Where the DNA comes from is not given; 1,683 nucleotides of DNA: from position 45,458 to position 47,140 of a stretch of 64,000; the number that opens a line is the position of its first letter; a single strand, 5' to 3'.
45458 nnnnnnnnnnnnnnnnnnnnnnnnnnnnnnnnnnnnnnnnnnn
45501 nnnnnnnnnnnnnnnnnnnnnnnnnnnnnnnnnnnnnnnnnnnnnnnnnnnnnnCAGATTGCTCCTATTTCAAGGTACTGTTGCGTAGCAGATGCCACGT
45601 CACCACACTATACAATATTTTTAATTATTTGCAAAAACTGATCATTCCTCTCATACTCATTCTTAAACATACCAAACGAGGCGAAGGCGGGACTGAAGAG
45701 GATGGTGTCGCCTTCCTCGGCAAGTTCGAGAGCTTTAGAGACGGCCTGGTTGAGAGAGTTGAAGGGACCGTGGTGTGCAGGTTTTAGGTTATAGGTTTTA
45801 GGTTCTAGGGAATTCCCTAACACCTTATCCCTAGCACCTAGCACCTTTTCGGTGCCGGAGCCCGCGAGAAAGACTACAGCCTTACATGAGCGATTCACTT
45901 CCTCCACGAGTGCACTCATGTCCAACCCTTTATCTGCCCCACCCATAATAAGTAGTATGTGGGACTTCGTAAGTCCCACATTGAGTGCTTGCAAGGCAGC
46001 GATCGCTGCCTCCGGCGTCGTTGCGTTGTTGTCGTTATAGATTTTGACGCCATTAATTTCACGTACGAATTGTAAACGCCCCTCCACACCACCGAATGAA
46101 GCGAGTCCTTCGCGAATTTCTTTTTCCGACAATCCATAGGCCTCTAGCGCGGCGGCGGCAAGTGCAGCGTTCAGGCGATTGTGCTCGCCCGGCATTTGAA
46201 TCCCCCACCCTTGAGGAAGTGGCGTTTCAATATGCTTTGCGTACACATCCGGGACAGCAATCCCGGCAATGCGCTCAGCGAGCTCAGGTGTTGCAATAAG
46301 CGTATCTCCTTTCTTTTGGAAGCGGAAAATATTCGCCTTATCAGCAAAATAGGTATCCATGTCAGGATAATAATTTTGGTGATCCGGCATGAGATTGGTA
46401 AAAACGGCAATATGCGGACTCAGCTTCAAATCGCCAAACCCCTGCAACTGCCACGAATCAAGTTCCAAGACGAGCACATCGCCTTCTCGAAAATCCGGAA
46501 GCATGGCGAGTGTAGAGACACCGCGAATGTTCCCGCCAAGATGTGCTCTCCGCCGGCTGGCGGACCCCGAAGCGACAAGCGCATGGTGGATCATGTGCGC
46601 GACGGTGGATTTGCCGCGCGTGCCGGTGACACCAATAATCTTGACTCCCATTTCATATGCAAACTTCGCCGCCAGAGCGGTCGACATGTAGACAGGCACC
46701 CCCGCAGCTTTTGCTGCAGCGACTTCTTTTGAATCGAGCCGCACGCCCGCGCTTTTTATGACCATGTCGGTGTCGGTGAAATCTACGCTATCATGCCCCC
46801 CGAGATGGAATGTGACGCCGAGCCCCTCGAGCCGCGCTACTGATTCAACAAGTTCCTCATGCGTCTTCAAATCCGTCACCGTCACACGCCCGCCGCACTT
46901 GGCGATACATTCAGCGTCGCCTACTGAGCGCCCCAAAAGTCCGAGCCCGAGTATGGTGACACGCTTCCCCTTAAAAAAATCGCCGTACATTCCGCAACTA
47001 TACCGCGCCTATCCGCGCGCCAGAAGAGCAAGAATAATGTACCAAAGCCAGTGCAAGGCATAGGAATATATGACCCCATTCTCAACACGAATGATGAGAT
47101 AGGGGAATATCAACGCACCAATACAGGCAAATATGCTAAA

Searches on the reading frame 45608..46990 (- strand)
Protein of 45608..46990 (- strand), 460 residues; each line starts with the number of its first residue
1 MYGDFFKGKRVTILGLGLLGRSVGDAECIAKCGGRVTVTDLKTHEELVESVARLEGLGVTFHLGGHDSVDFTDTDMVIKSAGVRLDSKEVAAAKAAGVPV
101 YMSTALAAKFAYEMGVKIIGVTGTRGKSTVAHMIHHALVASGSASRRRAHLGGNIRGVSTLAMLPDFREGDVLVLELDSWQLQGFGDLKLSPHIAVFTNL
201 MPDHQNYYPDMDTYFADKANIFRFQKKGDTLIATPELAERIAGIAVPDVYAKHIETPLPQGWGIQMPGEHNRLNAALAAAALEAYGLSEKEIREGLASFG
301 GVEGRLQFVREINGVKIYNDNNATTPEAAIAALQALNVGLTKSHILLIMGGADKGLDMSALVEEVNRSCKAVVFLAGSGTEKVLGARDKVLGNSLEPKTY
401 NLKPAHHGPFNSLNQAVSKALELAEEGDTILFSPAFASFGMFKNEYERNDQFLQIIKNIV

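Call 8: search_protein_families(library=pfam, proteins=[window:45608-46990:-], max_evalue=0.01)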
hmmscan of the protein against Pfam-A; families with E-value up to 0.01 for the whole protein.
window:45608-46990:- (460 aa): 3 families
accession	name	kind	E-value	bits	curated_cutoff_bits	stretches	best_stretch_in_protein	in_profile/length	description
PF08245.18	Mur_ligase_M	-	4.4e-19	69.7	24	1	121-233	1-121/200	Mur ligase middle domain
PF02875.26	Mur_ligase_C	-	6.6e-16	59.7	28.4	1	304-435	1-126/127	Mur ligase, glutamate ligase domain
PF21799.2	MurD-like_N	-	1.5e-08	35.2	27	1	9-100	1-86/88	Mur ligase MurD-like, N-terminal domain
